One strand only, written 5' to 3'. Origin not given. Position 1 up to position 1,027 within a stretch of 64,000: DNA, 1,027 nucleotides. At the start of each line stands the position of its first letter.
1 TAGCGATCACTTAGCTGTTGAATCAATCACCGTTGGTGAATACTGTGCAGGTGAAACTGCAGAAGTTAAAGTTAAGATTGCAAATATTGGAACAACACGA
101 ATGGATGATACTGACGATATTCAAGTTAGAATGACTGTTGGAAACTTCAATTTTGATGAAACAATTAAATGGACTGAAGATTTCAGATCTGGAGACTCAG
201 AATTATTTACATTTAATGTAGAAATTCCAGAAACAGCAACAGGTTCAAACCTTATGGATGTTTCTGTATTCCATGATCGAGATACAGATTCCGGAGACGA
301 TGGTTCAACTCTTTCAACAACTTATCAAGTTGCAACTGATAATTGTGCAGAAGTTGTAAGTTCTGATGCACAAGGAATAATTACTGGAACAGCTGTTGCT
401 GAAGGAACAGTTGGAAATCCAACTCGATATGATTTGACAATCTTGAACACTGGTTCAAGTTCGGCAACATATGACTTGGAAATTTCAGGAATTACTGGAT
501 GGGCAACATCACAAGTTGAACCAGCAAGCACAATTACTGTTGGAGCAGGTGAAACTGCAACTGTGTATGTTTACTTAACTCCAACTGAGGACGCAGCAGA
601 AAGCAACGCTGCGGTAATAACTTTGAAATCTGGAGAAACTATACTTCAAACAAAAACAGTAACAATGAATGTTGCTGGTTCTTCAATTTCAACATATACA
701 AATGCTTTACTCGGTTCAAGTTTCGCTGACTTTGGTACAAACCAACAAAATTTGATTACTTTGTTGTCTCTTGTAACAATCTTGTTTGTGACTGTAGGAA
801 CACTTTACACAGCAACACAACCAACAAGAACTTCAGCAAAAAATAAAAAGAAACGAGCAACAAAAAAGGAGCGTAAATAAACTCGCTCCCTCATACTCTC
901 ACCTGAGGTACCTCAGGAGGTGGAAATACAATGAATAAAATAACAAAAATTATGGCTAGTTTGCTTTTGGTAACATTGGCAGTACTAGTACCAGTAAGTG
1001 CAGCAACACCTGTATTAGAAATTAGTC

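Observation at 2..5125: Triad of CARDB-repeat surface proteins; the largest has a cytoplasmic tail of about seven (R/K)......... repeats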

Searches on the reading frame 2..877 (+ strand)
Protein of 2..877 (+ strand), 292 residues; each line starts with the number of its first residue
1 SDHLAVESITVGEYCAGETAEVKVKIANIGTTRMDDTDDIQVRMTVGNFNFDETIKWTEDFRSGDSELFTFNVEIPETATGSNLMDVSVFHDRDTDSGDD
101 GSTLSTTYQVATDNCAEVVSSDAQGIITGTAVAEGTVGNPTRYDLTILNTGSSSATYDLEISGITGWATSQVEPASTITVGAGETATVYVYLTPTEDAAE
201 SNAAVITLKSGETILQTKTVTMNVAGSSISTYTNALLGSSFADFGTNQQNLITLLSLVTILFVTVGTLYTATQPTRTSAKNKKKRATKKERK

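Call 4: search_protein_families(library=pfam, proteins=[window:2-877:+], max_evalue=1)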
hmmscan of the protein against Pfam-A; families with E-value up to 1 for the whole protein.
window:2-877:+ (292 aa): 8 families
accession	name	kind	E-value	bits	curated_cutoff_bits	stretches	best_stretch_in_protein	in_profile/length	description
PF11614.14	FixG_C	-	4.3e-08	33.8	25.6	1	142-209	34-102/119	IG-like fold at C-terminal of FixG, putative oxidoreductase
PF10633.15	NPCBM_assoc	-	1.2e-06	29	24.4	1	137-202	3-68/78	NPCBM-associated, NEW3 domain of alpha-galactosidase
PF23619.1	Ig_VWA7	-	0.0016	19.1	27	1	138-209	15-83/104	VWA7 Ig-like domain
PF06280.18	fn3_5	-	0.0023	19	27.6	1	174-203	60-89/112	Fn3-like domain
PF22544.2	HYDIN_VesB_CFA65-like_Ig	-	0.022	15.4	25.5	1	137-209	17-85/100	HYDIN/CFA65/VesB-like, Ig-like domain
PF07705.17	CARDB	-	0.025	15.2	22.7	1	5-83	5-77/101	CARDB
PF22073.2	Cep192_D4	-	0.11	13.1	35.5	1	137-207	18-93/112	Cep192 domain 4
PF05814.16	Ac76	-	0.15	12.5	22.5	1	249-291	25-67/83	Orf76 (Ac76)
